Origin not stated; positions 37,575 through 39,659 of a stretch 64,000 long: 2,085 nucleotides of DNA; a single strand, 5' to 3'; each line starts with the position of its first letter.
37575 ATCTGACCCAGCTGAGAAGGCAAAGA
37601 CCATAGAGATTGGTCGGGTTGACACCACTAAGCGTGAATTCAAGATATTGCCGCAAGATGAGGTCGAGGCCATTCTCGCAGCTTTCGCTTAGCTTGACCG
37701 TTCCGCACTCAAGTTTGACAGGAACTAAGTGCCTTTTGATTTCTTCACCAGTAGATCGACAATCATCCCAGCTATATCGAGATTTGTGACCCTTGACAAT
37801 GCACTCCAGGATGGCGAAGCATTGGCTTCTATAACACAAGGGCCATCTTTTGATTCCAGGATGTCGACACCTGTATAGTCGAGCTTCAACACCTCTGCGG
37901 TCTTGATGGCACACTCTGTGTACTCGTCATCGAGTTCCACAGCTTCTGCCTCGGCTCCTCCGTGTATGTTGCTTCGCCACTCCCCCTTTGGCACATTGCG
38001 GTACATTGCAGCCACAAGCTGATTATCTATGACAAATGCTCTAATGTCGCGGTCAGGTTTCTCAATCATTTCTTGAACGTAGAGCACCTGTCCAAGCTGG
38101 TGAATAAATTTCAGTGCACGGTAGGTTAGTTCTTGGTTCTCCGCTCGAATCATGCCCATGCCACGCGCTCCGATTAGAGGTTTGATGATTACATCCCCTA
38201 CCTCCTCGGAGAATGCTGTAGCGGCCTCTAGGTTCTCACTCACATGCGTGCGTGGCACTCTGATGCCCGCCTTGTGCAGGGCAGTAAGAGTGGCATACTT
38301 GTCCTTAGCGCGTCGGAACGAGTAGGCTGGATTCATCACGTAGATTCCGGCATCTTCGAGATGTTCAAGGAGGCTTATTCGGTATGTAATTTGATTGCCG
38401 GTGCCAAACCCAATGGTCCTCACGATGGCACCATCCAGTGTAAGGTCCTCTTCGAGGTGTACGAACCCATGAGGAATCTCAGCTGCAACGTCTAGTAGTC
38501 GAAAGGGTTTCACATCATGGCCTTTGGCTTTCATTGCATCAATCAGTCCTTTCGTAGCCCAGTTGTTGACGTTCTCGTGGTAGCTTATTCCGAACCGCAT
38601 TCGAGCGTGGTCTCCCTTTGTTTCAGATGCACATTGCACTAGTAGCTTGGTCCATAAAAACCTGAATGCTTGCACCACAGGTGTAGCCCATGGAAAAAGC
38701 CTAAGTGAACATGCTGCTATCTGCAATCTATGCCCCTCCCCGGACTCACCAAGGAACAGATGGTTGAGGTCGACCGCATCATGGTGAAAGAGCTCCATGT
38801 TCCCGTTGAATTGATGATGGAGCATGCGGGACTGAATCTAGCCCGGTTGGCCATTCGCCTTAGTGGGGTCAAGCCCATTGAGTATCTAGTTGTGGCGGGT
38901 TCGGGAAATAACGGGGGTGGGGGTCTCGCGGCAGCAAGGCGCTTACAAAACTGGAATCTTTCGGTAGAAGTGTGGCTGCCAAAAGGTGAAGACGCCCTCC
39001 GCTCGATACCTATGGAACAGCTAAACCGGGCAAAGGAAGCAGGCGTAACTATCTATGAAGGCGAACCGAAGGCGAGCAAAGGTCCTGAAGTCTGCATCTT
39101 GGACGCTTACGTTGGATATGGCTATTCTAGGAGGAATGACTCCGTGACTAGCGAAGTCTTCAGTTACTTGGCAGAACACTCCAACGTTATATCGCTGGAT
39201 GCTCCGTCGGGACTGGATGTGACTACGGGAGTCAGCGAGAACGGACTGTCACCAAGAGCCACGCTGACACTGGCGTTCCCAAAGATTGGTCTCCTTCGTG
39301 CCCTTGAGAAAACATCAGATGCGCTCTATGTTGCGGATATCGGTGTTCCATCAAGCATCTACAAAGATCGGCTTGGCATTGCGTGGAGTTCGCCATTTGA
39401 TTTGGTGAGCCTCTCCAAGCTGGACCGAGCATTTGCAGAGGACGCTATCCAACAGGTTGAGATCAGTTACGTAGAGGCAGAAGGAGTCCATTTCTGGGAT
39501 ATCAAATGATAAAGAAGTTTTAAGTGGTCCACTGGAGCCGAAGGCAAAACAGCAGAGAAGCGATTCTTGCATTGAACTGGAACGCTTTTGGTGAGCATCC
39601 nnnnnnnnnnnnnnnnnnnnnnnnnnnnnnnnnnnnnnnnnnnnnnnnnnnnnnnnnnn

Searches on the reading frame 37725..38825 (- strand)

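Call 3: search_protein_families(library=pfam, proteins=[window:37725-38825:-], max_evalue=0.01)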
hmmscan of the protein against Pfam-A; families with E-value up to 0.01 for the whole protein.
window:37725-38825:- (366 aa): 6 families
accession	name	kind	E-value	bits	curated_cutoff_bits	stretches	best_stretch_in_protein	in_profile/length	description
PF08443.16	RimK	-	1.5e-38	132.7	21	1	173-358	1-187/188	RimK-like ATP-grasp domain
PF02955.21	GSH-S_ATP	-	1.4e-16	60.9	23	1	190-325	12-154/175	Prokaryotic glutathione synthetase, ATP-grasp domain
PF02655.19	ATP-grasp_3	-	1.6e-11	45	23.2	1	173-336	1-155/160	ATP-grasp domain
PF14397.11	ATPgrasp_ST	-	1.1e-08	35.1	31.4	1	164-230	10-81/278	Sugar-transfer associated ATP-grasp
PF14398.11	ATPgrasp_YheCD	-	5.1e-05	23.1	26.8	1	175-233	14-72/255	YheC/D like ATP-grasp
PF18030.7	Rimk_N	-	0.0041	17.8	26.4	1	84-168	8-92/94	RimK PreATP-grasp domain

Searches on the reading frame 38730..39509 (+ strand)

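Call 3: search_protein_families(library=pfam, proteins=[window:38730-39509:+], max_evalue=0.01)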
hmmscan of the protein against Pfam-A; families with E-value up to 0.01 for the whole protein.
window:38730-39509:+ (259 aa): 1 family
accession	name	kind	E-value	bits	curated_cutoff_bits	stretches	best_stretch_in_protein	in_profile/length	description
PF03853.21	YjeF_N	-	9.3e-29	101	24.9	1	29-187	4-169/169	YjeF-related protein N-terminus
